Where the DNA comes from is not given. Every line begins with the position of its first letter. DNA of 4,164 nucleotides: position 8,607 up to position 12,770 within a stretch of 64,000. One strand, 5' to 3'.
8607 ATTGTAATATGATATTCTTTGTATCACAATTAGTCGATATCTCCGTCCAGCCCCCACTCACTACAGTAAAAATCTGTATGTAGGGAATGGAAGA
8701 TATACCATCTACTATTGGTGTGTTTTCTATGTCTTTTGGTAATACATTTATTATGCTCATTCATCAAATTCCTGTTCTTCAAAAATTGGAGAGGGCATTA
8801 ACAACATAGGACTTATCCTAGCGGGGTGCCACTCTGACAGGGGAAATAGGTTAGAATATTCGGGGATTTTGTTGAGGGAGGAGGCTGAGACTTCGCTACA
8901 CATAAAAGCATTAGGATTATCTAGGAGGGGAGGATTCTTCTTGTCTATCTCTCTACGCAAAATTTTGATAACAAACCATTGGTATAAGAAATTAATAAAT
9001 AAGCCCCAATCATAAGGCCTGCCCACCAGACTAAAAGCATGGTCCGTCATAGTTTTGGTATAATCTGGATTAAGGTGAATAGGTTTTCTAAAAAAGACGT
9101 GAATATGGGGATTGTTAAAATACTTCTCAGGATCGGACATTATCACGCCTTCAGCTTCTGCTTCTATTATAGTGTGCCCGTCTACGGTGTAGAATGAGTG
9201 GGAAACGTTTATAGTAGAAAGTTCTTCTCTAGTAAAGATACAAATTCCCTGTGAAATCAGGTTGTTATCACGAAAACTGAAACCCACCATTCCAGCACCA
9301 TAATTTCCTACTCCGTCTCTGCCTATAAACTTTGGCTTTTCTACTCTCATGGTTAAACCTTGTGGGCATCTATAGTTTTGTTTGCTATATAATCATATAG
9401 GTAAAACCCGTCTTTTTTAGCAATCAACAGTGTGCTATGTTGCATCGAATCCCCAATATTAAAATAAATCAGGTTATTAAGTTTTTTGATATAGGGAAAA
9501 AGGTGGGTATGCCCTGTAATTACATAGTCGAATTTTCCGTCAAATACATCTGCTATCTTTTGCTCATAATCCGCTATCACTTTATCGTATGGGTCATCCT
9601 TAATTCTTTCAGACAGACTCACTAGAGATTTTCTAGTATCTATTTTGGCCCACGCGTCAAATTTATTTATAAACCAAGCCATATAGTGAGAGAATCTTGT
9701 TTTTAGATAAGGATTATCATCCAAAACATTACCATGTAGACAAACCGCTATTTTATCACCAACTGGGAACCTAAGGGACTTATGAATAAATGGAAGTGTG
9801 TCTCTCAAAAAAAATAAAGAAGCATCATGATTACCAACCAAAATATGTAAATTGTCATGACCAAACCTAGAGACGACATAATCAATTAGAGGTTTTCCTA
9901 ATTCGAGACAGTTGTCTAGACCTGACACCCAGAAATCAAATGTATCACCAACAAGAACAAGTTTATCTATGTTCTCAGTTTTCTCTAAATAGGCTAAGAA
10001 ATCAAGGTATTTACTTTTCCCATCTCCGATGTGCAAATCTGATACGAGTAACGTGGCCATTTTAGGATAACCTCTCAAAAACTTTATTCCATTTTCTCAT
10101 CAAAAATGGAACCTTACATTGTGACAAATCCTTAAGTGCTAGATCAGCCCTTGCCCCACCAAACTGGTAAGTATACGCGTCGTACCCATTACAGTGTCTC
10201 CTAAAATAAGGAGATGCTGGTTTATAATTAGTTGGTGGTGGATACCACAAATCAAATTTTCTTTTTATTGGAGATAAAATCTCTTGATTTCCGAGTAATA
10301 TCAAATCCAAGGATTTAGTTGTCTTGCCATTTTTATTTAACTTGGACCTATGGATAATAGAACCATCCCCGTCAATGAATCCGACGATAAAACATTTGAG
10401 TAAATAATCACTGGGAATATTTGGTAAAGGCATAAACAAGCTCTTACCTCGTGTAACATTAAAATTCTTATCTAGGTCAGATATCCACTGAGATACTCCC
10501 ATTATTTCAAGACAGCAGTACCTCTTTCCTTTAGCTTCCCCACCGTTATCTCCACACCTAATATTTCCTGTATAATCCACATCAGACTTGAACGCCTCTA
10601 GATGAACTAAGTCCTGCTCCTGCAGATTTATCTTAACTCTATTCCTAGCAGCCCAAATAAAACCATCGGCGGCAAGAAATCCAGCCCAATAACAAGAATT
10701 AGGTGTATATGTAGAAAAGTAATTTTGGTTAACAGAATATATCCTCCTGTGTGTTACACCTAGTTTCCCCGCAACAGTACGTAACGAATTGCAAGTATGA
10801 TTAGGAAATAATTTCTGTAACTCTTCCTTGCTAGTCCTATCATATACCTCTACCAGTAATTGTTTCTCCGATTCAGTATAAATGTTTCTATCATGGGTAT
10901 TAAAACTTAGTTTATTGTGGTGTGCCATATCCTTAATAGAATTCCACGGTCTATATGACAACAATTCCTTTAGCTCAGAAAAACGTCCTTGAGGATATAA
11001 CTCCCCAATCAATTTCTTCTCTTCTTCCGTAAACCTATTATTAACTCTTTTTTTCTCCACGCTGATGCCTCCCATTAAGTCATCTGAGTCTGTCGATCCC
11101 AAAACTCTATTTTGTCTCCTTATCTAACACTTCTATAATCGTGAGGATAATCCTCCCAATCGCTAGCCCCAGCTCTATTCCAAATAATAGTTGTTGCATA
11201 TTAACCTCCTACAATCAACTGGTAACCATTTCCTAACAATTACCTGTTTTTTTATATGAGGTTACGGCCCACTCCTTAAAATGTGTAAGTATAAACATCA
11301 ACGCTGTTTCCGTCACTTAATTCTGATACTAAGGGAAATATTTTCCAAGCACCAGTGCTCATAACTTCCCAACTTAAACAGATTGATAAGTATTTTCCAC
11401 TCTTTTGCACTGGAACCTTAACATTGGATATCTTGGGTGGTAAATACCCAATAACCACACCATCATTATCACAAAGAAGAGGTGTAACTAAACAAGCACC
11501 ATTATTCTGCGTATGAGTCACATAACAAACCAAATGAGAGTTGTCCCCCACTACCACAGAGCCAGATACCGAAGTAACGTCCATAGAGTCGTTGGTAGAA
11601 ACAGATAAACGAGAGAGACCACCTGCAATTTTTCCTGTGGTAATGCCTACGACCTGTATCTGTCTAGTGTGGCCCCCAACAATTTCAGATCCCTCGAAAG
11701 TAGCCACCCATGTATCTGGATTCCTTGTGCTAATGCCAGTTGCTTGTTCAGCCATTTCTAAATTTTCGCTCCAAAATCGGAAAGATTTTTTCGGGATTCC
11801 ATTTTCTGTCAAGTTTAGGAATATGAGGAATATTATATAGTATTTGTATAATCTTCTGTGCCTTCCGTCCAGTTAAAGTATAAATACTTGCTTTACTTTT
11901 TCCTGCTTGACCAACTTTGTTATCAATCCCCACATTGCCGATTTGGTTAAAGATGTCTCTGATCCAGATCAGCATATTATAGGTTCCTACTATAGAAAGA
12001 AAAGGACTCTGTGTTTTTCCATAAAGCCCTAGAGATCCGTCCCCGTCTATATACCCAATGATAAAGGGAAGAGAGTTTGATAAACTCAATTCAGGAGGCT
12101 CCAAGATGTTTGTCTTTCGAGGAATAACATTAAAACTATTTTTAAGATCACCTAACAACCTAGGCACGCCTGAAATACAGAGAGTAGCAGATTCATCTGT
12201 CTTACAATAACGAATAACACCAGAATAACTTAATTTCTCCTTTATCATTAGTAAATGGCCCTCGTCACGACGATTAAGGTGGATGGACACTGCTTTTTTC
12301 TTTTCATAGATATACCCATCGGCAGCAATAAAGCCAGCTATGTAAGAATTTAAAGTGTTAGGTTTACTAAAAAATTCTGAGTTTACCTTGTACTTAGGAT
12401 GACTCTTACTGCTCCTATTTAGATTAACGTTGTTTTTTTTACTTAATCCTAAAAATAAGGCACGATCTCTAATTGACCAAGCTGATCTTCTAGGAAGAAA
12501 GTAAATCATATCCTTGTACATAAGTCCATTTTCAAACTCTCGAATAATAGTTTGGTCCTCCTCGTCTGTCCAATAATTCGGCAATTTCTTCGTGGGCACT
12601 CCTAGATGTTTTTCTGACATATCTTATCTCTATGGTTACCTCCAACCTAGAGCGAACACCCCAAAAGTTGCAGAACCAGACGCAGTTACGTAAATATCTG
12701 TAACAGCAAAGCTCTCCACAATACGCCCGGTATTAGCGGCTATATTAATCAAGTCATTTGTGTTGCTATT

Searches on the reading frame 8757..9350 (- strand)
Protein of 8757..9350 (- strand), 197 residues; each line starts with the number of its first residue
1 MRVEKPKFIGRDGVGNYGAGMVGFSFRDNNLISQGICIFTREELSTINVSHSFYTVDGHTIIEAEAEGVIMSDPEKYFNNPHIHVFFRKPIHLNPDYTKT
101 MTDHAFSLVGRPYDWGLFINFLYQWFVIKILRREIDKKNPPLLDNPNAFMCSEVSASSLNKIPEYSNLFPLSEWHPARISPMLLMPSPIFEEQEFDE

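Call 10: search_protein_families(library=phrogs, proteins=[window:8757-9350:-], max_evalue=0.001)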
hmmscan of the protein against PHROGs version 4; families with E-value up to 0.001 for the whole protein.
window:8757-9350:- (197 aa): 1 family
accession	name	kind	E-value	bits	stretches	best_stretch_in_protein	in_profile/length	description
phrog_1128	-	moron, auxiliary metabolic gene and host takeover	1e-07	32.5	1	30-184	35-164/381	enoyl-CoA hydratase/carnithine racemase-like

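Call 92: search_protein_families(library=pfam, proteins=[window:8757-9350:-], max_evalue=0.01)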
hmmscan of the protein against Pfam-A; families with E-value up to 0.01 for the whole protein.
window:8757-9350:- (197 aa): 0 families

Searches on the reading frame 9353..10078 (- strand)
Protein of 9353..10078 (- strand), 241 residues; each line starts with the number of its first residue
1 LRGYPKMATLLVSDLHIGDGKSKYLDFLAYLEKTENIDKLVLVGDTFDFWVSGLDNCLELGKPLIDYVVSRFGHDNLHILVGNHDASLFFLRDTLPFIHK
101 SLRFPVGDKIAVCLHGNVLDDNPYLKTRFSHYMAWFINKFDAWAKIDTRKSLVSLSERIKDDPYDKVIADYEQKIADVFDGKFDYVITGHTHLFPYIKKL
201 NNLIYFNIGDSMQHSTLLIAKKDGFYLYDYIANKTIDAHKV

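Call 10: search_protein_families(library=phrogs, proteins=[window:9353-10078:-], max_evalue=0.001)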
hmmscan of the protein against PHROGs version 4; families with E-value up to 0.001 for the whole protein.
window:9353-10078:- (241 aa): 3 families
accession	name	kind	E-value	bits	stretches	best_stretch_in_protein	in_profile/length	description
phrog_7339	-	DNA, RNA and nucleotide metabolism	3.9e-06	27.4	1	7-92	30-124/263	DNA repair exonuclease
phrog_221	-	other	3.8e-05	24.1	1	7-49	112-154/367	metallo-phosphoesterase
phrog_100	-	DNA, RNA and nucleotide metabolism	0.00033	20.2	1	6-86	28-116/989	SbcD-like subunit of palindrome specific endonuclease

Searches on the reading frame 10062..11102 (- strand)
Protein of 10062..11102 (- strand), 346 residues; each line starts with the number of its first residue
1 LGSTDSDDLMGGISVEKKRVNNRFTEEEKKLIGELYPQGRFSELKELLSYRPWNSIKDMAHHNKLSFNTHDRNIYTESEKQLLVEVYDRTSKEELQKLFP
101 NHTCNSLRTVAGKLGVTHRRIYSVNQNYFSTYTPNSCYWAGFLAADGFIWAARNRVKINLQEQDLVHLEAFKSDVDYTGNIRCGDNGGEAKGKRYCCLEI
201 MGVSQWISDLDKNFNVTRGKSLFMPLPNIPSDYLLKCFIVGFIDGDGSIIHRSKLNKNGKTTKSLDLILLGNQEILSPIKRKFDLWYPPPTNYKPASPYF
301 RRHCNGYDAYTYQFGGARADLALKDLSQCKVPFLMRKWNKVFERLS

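Call 10: search_protein_families(library=phrogs, proteins=[window:10062-11102:-], max_evalue=0.001)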
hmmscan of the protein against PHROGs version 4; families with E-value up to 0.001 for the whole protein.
window:10062-11102:- (346 aa): 2 families
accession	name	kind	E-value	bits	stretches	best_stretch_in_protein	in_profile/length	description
phrog_4645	-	DNA, RNA and nucleotide metabolism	2.4e-28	100.2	1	71-258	49-229/308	endonuclease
phrog_13495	-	unknown function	1.6e-06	29.6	0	18-66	5-54/76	-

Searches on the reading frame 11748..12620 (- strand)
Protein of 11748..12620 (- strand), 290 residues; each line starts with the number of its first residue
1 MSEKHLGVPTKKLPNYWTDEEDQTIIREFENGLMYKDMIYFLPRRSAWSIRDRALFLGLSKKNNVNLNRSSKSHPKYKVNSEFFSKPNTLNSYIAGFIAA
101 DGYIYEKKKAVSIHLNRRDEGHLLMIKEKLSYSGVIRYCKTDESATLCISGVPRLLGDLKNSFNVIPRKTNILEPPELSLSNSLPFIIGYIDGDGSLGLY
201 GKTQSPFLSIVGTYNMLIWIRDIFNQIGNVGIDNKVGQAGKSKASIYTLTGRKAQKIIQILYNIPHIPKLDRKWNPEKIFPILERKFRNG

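Call 10: search_protein_families(library=phrogs, proteins=[window:11748-12620:-], max_evalue=0.001)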
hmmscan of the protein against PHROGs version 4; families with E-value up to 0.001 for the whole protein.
window:11748-12620:- (290 aa): 1 family
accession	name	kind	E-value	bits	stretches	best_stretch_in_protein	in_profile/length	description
phrog_4645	-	DNA, RNA and nucleotide metabolism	4.6e-29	102.5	1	17-273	40-296/308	endonuclease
